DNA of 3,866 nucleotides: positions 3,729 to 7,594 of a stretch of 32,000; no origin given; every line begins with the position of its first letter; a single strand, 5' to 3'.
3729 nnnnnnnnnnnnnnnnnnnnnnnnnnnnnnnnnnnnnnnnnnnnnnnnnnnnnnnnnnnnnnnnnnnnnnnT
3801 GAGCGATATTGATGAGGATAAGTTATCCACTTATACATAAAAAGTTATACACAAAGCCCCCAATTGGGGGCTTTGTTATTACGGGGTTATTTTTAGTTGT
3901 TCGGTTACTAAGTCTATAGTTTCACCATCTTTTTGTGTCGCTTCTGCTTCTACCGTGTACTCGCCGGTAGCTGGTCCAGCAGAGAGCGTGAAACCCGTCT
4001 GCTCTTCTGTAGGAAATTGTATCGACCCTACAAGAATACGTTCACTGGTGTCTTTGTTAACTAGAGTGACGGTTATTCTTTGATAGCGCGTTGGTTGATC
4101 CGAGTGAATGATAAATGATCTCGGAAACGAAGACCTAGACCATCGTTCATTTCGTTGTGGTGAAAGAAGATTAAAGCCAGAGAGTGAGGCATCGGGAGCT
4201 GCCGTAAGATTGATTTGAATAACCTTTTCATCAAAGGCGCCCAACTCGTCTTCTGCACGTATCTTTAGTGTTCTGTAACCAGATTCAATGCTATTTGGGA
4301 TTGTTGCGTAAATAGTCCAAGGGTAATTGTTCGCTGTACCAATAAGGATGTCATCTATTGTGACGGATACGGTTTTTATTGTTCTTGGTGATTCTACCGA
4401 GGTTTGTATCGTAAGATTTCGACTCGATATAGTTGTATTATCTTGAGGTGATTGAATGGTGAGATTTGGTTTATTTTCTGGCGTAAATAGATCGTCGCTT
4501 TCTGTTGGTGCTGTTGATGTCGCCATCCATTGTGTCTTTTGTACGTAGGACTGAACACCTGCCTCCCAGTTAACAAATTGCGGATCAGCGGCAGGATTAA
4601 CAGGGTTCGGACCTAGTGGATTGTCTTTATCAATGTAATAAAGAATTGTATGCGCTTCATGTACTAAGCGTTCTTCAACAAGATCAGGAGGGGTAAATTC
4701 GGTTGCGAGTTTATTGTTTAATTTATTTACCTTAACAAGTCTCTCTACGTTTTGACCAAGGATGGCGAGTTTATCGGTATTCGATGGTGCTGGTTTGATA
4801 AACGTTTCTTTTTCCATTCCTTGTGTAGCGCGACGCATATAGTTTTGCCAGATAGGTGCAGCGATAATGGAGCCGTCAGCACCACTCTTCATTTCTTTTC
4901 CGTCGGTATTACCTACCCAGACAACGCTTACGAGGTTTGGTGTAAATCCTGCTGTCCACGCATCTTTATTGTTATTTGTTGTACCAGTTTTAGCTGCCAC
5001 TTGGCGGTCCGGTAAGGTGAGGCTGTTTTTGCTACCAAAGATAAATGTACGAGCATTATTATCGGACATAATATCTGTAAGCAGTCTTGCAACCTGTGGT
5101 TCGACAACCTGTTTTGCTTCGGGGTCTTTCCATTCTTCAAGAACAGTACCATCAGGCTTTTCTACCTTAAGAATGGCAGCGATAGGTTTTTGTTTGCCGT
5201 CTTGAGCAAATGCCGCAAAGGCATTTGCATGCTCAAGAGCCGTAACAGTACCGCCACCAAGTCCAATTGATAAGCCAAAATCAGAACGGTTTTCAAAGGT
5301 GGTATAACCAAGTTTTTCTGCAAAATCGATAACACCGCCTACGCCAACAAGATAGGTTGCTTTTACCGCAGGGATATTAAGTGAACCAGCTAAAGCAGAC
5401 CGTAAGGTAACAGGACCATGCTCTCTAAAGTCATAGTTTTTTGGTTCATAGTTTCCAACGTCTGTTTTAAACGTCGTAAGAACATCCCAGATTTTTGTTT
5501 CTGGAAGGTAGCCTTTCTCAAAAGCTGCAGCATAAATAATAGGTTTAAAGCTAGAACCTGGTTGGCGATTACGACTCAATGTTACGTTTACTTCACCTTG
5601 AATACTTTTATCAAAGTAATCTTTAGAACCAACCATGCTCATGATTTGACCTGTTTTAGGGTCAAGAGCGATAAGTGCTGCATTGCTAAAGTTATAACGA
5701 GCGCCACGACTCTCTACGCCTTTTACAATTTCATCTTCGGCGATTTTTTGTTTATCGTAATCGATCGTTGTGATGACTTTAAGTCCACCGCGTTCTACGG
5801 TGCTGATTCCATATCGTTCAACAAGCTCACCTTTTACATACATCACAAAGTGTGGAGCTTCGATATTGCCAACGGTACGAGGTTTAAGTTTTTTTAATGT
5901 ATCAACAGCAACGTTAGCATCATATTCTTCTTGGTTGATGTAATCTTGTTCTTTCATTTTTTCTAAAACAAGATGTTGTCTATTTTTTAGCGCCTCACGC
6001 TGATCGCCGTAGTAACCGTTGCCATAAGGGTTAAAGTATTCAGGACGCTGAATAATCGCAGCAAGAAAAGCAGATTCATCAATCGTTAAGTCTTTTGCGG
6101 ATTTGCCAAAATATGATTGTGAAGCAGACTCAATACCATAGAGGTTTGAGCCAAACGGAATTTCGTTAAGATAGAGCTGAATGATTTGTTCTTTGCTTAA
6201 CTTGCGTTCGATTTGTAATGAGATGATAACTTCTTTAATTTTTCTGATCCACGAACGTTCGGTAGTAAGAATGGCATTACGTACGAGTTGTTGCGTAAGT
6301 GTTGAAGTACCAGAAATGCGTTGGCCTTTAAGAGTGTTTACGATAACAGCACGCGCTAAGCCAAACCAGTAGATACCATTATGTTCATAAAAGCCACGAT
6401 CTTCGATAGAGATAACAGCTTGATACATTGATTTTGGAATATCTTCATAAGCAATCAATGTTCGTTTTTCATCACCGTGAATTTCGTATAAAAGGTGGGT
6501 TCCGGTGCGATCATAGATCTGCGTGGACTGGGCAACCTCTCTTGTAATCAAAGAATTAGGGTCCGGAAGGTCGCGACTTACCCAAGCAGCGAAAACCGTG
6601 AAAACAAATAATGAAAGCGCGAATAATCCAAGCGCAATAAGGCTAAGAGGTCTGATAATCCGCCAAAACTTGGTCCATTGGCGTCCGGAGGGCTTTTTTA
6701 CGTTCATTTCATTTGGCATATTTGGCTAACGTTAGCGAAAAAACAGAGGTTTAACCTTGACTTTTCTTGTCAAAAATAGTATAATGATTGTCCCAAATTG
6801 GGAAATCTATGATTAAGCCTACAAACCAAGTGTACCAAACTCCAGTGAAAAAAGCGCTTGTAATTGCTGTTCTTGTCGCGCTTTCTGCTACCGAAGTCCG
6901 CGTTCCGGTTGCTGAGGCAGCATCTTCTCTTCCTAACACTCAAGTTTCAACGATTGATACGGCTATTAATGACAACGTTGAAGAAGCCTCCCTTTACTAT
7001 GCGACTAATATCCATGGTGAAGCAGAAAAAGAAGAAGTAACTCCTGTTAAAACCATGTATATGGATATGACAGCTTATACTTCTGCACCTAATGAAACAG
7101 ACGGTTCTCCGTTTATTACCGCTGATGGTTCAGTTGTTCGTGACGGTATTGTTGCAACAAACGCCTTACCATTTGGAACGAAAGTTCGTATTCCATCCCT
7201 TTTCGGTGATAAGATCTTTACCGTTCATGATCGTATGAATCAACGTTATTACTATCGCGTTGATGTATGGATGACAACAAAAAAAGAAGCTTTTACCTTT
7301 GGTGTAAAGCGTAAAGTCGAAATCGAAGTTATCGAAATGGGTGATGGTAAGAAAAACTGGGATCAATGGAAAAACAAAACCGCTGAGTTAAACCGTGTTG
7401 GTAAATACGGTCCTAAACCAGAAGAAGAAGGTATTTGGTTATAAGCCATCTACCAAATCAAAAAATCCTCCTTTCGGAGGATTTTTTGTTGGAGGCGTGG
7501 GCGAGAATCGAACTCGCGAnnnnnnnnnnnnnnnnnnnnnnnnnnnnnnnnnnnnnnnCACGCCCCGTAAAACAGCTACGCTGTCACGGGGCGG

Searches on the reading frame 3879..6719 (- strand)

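Call 7: search_protein_families(library=pfam, proteins=[window:3879-6719:-], max_evalue=0.001)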
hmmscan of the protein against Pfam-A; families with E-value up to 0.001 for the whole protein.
window:3879-6719:- (946 aa): 3 families
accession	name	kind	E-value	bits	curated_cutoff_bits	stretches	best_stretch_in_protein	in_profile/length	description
PF00912.28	Transgly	-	2e-60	203.7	27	1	76-256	4-178/178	Transglycosylase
PF00905.27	Transpeptidase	-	1e-30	107.5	22.1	1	349-628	3-298/299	Penicillin binding protein transpeptidase domain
PF17957.7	Big_7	-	2.9e-08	34.7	24.1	1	751-819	1-69/70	Bacterial Ig domain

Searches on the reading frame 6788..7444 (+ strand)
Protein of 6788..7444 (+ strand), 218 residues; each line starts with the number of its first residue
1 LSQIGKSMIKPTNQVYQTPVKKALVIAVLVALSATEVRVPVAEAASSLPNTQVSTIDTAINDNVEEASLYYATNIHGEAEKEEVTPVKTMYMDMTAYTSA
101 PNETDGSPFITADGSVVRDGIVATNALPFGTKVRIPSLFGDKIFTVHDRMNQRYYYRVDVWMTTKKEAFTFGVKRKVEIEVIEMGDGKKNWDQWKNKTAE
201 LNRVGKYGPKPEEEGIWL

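Call 7: search_protein_families(library=pfam, proteins=[window:6788-7444:+], max_evalue=0.001)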
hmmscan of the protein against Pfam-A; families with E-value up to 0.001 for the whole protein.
window:6788-7444:+ (218 aa): 0 families

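Call 62: search_protein_families(library=phrogs, proteins=[window:6788-7444:+], max_evalue=0.01)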
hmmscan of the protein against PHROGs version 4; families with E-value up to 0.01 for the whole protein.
window:6788-7444:+ (218 aa): 7 families
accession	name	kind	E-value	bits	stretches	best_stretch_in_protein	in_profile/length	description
phrog_6631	-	unknown function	7.6e-08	33.1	1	74-183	137-251/251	-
phrog_24247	-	unknown function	2.3e-06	28.8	1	125-177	39-91/116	-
phrog_2307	-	other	4.2e-05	24.4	1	75-181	99-210/212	L-alanyl-D-glutamate peptidase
phrog_9810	-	unknown function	0.00043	21.4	1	89-156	83-146/186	-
phrog_21574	-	unknown function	0.00059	20.9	1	62-165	18-110/125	-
phrog_31893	-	unknown function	0.0028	18.6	0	78-177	42-154/161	-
phrog_22529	-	unknown function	0.0075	16.9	0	75-183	37-147/148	-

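Call 63: search_protein_families(library=ncbifam, proteins=[window:6788-7444:+], max_evalue=0.01)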
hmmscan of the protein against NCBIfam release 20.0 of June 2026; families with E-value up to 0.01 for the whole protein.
window:6788-7444:+ (218 aa): 0 families
